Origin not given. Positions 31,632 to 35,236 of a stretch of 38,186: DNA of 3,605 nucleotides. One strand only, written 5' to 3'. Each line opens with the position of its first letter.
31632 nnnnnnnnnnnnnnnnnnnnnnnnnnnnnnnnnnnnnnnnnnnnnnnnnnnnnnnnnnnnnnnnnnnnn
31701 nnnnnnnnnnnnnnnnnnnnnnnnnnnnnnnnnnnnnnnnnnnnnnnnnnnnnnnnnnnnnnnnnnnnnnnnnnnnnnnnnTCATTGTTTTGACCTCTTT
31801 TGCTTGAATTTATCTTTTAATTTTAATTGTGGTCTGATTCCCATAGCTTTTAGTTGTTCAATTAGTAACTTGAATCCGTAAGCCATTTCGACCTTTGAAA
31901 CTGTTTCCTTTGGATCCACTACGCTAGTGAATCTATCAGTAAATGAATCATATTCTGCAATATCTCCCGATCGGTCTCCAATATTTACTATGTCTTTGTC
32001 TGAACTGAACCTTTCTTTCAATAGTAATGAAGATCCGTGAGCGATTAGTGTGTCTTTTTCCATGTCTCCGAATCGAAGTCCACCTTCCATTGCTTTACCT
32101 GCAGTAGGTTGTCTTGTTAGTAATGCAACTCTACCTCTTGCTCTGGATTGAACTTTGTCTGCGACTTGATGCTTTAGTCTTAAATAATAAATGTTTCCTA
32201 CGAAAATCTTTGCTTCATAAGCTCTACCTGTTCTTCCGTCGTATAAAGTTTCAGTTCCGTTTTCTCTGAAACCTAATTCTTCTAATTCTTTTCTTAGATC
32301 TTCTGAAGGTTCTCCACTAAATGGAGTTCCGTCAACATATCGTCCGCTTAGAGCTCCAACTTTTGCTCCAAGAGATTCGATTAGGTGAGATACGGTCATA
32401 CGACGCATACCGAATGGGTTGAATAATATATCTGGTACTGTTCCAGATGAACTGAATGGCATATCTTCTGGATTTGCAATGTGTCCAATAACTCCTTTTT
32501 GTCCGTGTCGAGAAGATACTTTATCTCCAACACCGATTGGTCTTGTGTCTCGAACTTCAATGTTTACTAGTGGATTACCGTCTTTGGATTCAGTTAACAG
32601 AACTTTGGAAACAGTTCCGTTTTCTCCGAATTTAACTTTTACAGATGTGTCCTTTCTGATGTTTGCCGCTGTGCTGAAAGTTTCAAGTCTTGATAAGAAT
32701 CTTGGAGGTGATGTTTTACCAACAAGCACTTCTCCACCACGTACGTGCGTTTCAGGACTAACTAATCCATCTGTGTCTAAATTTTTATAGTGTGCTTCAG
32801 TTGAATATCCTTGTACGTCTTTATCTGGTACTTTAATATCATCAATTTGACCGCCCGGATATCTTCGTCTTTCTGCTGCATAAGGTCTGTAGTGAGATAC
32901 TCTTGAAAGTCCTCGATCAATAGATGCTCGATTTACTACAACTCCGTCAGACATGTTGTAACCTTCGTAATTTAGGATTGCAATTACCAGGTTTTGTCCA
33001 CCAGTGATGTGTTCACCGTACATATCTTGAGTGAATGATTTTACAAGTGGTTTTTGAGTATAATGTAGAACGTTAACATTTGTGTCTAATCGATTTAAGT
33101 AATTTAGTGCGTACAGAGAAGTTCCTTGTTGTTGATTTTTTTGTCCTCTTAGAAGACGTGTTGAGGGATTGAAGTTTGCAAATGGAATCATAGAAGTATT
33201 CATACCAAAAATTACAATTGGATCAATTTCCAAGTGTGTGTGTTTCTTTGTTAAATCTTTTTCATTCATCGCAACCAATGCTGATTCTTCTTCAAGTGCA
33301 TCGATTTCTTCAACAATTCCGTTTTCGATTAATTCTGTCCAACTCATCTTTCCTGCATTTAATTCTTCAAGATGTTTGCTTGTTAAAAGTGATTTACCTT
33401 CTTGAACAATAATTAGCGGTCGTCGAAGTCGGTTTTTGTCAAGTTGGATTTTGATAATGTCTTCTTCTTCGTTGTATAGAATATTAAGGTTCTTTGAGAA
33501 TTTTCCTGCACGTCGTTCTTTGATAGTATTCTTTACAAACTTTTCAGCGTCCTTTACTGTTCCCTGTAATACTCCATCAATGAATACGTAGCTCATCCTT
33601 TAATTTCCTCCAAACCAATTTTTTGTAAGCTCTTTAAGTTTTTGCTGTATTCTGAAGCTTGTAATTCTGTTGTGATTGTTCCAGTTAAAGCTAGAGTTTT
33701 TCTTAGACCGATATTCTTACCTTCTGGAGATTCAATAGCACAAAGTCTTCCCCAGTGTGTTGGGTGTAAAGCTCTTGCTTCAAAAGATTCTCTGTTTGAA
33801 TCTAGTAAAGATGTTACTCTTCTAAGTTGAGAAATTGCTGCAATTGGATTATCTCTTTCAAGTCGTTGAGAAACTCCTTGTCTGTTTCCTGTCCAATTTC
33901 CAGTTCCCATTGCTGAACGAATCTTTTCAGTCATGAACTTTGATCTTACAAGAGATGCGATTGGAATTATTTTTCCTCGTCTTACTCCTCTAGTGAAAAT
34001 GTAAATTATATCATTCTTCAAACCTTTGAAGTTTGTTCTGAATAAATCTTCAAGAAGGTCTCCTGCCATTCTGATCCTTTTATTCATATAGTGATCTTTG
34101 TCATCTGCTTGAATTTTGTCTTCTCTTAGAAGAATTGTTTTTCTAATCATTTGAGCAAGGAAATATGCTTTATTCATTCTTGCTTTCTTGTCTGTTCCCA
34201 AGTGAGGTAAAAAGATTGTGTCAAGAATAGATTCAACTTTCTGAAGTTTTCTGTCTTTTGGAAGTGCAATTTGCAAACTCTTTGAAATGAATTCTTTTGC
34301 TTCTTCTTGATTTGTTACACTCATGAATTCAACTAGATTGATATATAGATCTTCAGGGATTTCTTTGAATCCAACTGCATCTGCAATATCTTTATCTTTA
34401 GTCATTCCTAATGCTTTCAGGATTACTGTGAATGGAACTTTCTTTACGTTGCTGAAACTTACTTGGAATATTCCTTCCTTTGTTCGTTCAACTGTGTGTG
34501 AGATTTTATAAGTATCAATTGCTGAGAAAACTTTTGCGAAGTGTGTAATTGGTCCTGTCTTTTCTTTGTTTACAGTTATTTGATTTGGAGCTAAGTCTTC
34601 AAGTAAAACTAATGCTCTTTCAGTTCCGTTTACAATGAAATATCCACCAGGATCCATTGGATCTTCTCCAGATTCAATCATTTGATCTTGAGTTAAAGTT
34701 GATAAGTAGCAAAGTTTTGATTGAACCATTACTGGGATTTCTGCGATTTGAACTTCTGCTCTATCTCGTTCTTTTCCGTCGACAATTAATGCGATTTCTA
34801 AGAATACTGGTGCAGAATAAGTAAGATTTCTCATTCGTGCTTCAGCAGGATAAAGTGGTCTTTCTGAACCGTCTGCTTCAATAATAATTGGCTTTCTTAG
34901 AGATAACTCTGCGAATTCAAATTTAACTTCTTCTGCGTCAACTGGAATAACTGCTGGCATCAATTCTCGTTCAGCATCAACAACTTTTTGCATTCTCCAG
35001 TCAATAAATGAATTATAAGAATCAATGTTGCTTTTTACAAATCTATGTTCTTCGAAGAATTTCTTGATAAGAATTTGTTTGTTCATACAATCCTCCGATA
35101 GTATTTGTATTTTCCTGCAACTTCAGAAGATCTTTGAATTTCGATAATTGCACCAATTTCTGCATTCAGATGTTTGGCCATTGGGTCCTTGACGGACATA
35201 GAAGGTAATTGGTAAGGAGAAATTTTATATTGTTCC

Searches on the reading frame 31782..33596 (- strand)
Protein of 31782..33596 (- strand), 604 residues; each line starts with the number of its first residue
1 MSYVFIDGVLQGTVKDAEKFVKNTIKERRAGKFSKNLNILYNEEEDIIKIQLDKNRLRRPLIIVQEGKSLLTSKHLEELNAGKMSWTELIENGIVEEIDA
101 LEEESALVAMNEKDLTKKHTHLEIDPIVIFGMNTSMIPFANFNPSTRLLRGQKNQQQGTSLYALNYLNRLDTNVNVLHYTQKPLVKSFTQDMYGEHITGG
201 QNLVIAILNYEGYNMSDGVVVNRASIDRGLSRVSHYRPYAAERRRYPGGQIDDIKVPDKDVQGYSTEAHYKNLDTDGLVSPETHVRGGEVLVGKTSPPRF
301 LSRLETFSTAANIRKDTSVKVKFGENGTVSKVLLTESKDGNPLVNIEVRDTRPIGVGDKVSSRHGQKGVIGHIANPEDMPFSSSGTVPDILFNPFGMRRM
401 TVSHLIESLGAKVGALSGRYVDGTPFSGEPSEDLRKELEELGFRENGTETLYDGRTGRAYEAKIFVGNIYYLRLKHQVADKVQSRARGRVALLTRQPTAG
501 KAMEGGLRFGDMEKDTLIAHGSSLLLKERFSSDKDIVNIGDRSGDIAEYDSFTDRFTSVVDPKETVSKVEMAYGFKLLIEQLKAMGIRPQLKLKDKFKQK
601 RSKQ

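Call 95: search_protein_families(library=pfam, proteins=[window:31782-33596:-], max_evalue=0.001)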
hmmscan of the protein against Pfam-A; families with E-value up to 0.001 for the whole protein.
window:31782-33596:- (604 aa): 4 families
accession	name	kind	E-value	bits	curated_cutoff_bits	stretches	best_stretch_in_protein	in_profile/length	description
PF00562.33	RNA_pol_Rpb2_6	-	8.8e-112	374.3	23.4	1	135-502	3-372/373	RNA polymerase Rpb2, domain 6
PF04560.25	RNA_pol_Rpb2_7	-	6.1e-18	65.5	32.1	1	505-593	1-86/87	RNA polymerase Rpb2, domain 7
PF04566.18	RNA_pol_Rpb2_4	-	1.2e-14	54.5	28.7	1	4-65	1-62/62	RNA polymerase Rpb2, domain 4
PF04567.22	RNA_pol_Rpb2_5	-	6.6e-07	30.5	21.1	1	86-119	1-34/66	RNA polymerase Rpb2, domain 5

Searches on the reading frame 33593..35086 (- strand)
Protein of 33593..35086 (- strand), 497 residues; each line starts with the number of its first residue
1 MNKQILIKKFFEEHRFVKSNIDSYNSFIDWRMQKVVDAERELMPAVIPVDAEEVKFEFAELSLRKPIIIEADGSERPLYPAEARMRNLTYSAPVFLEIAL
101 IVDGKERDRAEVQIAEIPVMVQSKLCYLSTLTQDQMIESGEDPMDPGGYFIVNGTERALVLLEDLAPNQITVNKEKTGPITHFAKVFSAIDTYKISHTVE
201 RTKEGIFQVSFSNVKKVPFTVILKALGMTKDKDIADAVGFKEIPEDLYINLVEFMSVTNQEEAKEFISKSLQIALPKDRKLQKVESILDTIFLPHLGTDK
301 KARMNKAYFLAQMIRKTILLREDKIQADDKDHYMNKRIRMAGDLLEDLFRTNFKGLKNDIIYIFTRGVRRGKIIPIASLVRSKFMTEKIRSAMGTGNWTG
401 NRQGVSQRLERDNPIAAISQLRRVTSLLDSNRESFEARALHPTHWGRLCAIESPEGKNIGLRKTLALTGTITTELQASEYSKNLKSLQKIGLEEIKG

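Call 95: search_protein_families(library=pfam, proteins=[window:33593-35086:-], max_evalue=0.001)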
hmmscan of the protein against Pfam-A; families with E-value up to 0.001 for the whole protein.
window:33593-35086:- (497 aa): 3 families
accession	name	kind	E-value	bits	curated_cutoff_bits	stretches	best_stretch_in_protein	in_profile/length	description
PF04563.20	RNA_pol_Rpb2_1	-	1.3e-48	165.7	28.2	1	17-386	3-202/203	RNA polymerase beta subunit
PF04561.19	RNA_pol_Rpb2_2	-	7e-27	94.8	21.7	1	168-339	3-190/190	RNA polymerase Rpb2, domain 2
PF04565.21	RNA_pol_Rpb2_3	-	6.8e-21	74.6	21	1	408-469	2-66/68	RNA polymerase Rpb2, domain 3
